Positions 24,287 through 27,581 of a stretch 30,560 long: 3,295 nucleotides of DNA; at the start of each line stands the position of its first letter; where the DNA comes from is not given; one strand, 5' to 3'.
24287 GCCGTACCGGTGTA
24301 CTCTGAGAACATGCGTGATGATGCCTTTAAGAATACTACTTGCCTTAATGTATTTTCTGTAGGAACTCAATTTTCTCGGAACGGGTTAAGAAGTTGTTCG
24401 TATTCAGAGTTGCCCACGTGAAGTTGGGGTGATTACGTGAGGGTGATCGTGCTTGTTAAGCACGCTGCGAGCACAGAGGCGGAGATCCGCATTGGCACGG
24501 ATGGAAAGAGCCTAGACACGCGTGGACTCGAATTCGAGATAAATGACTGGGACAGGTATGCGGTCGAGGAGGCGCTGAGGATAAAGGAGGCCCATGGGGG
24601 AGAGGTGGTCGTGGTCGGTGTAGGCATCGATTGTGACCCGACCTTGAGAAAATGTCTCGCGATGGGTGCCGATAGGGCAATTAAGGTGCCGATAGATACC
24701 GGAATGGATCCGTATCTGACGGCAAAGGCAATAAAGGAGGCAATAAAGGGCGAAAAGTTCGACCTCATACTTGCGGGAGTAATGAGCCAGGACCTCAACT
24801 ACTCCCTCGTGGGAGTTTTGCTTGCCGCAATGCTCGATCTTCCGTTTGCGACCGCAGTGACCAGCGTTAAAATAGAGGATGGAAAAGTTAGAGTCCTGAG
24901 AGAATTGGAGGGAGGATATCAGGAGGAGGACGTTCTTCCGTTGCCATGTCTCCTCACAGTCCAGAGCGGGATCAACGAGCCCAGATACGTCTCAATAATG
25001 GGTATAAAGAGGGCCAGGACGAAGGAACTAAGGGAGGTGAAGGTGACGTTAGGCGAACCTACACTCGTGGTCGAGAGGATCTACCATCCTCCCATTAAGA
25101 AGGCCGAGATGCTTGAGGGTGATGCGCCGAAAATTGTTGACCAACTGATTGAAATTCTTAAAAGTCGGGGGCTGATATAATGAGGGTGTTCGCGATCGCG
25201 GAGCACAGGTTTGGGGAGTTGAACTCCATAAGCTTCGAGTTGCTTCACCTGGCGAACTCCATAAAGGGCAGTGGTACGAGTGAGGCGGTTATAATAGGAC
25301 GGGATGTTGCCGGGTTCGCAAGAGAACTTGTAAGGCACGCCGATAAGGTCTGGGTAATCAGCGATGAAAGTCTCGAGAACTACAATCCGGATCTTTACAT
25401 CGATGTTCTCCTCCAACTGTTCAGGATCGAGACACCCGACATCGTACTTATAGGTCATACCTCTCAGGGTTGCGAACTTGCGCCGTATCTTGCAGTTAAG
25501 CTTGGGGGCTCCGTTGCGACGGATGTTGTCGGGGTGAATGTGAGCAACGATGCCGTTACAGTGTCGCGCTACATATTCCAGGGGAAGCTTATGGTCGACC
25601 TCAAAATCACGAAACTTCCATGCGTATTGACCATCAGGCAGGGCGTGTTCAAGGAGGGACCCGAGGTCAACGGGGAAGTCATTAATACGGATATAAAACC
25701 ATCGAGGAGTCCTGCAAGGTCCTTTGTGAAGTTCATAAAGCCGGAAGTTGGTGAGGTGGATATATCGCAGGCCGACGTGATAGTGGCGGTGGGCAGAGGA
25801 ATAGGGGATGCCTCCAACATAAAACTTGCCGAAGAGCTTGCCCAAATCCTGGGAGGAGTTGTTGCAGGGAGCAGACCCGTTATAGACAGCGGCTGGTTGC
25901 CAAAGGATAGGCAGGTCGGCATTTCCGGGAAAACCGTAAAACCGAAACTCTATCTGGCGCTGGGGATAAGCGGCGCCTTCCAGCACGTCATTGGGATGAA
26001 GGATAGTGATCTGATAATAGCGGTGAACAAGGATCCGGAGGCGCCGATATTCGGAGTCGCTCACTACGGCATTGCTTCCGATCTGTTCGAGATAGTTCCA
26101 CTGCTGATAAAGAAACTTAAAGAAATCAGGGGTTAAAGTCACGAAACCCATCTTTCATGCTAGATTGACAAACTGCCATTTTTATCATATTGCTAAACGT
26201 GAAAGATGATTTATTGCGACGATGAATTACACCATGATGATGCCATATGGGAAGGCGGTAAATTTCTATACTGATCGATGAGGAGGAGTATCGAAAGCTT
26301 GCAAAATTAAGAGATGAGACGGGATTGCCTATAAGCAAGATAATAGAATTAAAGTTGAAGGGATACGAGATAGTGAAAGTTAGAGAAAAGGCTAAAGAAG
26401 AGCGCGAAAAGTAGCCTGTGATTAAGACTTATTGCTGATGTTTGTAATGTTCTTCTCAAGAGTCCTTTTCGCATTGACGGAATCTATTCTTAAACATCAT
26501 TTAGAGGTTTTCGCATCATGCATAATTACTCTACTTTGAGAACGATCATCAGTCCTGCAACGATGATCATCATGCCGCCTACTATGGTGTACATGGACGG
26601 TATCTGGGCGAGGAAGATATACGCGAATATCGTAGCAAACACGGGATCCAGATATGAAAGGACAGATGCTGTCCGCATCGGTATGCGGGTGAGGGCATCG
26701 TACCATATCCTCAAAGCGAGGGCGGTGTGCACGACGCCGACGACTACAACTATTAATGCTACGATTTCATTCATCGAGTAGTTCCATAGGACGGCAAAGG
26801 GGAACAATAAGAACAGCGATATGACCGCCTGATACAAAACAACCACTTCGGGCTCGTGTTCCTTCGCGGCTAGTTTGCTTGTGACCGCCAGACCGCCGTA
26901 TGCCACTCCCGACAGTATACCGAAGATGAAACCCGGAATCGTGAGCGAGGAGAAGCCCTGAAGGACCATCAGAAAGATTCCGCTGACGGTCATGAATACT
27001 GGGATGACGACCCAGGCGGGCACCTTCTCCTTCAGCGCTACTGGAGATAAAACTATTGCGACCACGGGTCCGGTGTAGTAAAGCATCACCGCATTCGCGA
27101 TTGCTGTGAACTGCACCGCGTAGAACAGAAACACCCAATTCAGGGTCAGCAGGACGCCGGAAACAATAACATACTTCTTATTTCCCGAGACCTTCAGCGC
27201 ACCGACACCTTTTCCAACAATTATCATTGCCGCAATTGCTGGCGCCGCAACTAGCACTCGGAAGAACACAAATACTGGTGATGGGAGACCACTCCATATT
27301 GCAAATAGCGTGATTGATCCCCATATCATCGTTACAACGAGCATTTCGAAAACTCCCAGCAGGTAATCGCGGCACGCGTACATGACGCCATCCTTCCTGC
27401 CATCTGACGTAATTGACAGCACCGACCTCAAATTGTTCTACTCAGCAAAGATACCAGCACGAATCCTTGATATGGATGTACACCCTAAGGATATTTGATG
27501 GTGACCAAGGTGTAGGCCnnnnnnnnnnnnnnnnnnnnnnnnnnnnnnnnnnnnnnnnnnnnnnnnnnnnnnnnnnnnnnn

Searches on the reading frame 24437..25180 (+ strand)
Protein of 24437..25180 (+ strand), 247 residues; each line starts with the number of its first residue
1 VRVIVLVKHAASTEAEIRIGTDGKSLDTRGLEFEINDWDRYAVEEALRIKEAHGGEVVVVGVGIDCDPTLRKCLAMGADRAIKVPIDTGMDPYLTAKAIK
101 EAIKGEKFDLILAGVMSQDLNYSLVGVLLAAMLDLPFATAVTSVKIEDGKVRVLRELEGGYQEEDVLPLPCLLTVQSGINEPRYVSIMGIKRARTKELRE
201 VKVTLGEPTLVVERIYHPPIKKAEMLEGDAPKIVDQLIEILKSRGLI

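Call 14: search_protein_families(library=pfam, proteins=[window:24437-25180:+])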
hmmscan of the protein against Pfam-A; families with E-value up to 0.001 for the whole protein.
window:24437-25180:+ (247 aa): 1 family
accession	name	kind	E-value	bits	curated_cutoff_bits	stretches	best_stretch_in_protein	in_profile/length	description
PF01012.27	ETF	-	5e-40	137.7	26.7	1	27-204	5-179/181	Electron transfer flavoprotein domain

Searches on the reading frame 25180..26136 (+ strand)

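Call 14: search_protein_families(library=pfam, proteins=[window:25180-26136:+])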
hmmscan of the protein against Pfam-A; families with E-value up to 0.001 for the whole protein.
window:25180-26136:+ (318 aa): 2 families
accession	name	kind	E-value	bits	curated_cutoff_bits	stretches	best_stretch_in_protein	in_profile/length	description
PF01012.27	ETF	-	3.8e-36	125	26.7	1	3-161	1-163/181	Electron transfer flavoprotein domain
PF00766.25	ETF_alpha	-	2.4e-35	120.8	27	1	194-274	1-81/81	Electron transfer flavoprotein FAD-binding domain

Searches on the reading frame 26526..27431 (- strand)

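Call 14: search_protein_families(library=pfam, proteins=[window:26526-27431:-])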
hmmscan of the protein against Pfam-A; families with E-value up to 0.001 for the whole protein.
window:26526-27431:- (301 aa): 1 family
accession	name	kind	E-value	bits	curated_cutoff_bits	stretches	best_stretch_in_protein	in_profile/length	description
PF00892.27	EamA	-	1.4e-29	103.5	28.2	2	166-297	2-134/135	EamA-like transporter family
